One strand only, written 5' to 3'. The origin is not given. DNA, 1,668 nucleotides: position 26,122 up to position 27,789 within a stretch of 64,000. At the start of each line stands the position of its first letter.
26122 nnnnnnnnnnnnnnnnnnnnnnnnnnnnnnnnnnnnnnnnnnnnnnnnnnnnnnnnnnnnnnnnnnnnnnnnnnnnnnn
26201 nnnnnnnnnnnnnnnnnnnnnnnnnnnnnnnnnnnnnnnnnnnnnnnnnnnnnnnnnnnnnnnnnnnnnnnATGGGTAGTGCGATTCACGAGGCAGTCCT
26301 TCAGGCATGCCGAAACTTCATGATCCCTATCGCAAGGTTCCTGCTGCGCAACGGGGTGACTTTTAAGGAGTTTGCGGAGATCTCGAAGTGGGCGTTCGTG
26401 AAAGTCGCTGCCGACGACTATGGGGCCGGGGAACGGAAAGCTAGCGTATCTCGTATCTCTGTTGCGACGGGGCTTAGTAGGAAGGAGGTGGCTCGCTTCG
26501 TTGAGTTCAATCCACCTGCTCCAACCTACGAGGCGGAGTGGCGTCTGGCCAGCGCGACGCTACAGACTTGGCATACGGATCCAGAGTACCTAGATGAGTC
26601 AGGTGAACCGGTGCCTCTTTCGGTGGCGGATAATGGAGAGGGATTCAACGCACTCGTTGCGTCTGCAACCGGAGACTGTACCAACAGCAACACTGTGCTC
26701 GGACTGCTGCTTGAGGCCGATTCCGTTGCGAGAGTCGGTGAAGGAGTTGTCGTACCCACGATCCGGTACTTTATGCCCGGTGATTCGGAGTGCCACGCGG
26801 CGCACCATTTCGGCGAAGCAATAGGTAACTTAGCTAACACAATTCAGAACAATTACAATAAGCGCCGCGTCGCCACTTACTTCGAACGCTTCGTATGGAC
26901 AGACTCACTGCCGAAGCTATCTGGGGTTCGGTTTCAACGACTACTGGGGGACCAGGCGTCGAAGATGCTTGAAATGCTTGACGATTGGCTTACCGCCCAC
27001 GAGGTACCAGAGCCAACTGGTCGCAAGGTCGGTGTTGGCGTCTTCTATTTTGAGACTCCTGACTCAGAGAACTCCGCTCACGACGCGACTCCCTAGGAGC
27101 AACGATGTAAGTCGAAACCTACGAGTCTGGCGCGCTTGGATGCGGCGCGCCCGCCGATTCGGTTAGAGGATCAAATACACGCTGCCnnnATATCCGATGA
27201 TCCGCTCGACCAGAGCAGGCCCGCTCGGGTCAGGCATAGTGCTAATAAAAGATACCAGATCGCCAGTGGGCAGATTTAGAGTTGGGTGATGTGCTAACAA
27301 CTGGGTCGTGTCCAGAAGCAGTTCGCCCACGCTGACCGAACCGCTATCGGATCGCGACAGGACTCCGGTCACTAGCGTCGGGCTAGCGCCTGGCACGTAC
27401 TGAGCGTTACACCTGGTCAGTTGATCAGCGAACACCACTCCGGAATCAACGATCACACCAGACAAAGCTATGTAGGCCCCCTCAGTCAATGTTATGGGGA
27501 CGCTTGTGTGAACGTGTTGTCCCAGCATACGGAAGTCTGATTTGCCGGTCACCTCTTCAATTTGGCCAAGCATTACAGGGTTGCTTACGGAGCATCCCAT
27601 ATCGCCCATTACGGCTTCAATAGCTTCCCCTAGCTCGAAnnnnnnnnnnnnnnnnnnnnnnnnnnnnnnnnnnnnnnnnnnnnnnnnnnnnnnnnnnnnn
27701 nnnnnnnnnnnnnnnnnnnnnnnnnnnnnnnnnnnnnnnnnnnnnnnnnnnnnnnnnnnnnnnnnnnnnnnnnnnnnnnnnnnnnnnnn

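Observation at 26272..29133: Lower-GC three-gene islet between ligA and bolA: two paralogous HTH-like proteins flanking a secreted AIVGTG-repeat protein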

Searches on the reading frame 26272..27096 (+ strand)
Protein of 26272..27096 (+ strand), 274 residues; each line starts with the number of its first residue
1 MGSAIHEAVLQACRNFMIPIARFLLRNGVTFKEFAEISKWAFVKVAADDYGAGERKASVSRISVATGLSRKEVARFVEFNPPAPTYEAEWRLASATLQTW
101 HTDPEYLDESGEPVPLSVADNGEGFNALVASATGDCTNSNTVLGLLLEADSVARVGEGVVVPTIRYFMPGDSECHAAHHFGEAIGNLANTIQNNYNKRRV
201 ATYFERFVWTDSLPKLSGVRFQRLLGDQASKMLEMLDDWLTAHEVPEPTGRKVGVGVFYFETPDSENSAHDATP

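Call 3: search_protein_families(library=pfam, proteins=[window:26272-27096:+], max_evalue=1)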
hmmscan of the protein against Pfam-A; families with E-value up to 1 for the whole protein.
window:26272-27096:+ (274 aa): 2 families
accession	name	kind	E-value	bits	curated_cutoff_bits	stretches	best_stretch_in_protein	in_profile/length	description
PF20112.4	DUF6502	-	2.7e-31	108.9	27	1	8-262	3-263/268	Family of unknown function (DUF6502)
PF02149.25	KA1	-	0.21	11.7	23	1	214-228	15-29/45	Kinase associated domain 1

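Call 4: search_protein_families(library=ncbifam, proteins=[window:26272-27096:+], max_evalue=1)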
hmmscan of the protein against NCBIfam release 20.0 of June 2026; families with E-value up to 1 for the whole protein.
window:26272-27096:+ (274 aa): 0 families

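Call 93: search_protein_families(library=padloc, proteins=[window:26272-27096:+], max_evalue=0.01)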
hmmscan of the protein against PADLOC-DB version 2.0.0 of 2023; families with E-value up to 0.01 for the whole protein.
window:26272-27096:+ (274 aa): 0 families

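Call 94: search_protein_families(library=phrogs, proteins=[window:26272-27096:+], max_evalue=0.01)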
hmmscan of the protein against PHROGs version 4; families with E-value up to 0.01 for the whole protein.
window:26272-27096:+ (274 aa): 0 families

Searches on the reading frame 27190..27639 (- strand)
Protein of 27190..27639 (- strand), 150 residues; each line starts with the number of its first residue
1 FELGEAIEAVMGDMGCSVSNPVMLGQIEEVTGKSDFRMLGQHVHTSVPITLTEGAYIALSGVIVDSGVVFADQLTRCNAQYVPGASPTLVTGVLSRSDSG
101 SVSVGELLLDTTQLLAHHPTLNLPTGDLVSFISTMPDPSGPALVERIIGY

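Call 66: find_homologous_proteins(query=A4, max_evalue=0.001)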
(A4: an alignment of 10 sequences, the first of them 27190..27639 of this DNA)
Query A4 (10 sequences) (150 aa, profile of the alignment): 10 proteins with E <= 0.001 among 2507 candidates.
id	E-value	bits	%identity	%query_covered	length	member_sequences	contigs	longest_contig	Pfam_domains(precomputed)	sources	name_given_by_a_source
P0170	1.5e-40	156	34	42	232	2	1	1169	PF18914.7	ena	-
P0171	2.2e-27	113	31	42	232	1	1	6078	PF18914.7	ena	-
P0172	4.4e-25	106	28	75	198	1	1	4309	PF18914.7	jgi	jgi:hypothetical protein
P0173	9.3e-25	105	31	63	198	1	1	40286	PF18914.7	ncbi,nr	ncbi:MAG: hypothetical protein H3C57_03095, partial [Gammaproteobacteria bacterium]|nr:hypothetical 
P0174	1.3e-21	95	24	77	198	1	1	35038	-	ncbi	-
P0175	6.6e-20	89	22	58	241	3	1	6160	PF18914.7,PF25296.2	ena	-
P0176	1.1e-19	88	28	83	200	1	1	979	PF18914.7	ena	-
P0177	2.8e-19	87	30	79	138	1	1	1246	-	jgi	jgi:hypothetical protein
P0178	2.4e-17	81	31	55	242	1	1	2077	-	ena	-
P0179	1.7e-16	78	34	45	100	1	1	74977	-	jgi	jgi:hypothetical protein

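Call 98: find_encoding_contigs(protein=P0173, flank=5000, max_places=1)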
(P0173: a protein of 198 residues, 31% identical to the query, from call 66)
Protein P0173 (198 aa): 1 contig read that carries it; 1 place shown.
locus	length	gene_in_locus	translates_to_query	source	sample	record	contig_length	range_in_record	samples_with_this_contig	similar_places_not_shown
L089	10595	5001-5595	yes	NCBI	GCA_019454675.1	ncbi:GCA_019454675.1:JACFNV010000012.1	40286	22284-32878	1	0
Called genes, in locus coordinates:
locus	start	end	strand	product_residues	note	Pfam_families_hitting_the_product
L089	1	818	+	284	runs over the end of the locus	-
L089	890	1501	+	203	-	PF13489:Methyltransf_23, PF08241:Methyltransf_11, PF13649:Methyltransf_25, PF01209:Ubie_methyltran (weak)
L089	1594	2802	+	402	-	PF02515:CoA_transf_3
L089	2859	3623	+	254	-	PF00106:adh_short, PF08659:KR, PF13561:adh_short_C2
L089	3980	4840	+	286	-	PF20112:DUF6502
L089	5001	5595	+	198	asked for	PF18914:DUF5666 (faint)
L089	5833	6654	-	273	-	PF20112:DUF6502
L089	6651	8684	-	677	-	PF22745:Nlig-Ia, PF01653:DNA_ligase_aden, PF03120:OB_DNA_ligase, PF03119:DNA_ligase_ZBD, PF00633:HHH (faint), PF12826:HHH_2, PF14520:HHH_5, PF00533:BRCT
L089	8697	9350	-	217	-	PF04354:ZipA_C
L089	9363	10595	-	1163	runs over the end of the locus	PF02463:SMC_N, PF13175:AAA_15 (weak), PF13304:AAA_21 (faint), PF13476:AAA_23, PF06470:SMC_hinge (faint)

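Call 99: find_encoding_contigs(protein=P0174, flank=5000, max_places=1)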
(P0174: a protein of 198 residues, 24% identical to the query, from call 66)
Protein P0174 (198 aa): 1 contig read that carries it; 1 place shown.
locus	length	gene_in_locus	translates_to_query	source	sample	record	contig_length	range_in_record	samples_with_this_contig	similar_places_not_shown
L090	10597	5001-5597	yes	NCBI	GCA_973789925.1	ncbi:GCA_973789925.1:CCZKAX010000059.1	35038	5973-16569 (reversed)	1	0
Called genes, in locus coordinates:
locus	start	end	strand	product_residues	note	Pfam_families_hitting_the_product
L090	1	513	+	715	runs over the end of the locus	PF11741:AMIN, PF21305:type_II_gspD_N0 (weak), PF07660:STN, PF03958:Secretin_N, PF00263:Secretin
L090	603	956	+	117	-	-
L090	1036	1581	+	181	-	PF13238:AAA_18 (weak), PF01202:SKI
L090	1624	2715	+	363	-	PF13685:Fe-ADH_2, PF00465:Fe-ADH (weak), PF01761:DHQ_synthase, PF24621:DHQS_C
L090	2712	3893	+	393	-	PF01966:HD, PF13286:HD_assoc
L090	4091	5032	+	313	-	PF20112:DUF6502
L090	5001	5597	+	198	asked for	-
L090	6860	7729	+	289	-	-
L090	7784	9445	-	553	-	PF00501:AMP-binding, PF13193:AMP-binding_C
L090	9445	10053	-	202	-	PF25182:NonGDSL, PF00657:Lipase_GDSL, PF13472:Lipase_GDSL_2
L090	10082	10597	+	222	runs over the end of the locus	PF13304:AAA_21 (faint), PF00005:ABC_tran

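Call 100: find_encoding_contigs(protein=P0179, flank=5000, max_places=1)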
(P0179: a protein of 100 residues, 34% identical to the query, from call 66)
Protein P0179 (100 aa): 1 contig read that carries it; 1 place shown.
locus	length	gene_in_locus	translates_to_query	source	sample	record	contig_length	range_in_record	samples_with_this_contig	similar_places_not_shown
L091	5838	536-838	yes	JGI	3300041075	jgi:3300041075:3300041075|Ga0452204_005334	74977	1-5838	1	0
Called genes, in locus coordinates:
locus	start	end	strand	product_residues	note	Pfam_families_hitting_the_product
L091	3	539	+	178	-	?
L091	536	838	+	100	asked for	-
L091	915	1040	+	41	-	-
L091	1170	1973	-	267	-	PF00639:Rotamase, PF13145:Rotamase_2, PF13616:Rotamase_3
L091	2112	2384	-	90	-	PF01722:BolA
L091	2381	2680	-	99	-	PF03795:YCII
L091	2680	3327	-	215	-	PF04279:IspA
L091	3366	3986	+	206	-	PF01300:Sua5_yciO_yrdC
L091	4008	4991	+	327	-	PF02616:SMC_ScpA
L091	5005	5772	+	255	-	PF04079:SMC_ScpB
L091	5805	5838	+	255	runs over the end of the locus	PF00849:PseudoU_synth_2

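Call 101: find_encoding_contigs(protein=P0175, flank=5000, max_places=1)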
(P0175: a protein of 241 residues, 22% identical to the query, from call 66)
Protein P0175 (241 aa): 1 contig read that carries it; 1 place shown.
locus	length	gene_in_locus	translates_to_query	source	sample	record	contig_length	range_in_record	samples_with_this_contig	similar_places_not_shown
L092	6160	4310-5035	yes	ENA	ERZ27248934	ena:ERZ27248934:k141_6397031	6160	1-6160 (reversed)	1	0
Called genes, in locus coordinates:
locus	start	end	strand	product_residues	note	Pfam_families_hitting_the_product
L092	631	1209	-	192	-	-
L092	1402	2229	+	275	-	PF20112:DUF6502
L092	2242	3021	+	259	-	-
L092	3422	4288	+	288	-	PF20112:DUF6502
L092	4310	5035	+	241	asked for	PF18914:DUF5666 (faint), PF25296:Decapeptide (faint)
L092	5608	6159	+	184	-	?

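Call 111: search_protein_families(library=pfam, proteins=[P0175], max_evalue=10)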
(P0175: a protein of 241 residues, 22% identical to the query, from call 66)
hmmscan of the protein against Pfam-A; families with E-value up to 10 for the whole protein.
P0175 (241 aa): 2 families
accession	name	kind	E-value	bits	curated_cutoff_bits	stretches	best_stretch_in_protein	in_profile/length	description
PF18914.6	DUF5666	-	2.4e-06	28.1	27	2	36-79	2-54/60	Domain of unknown function (DUF5666)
PF25296.1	Decapeptide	-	2e-05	24.8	45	1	181-234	20-73/74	Decapeptide repeat region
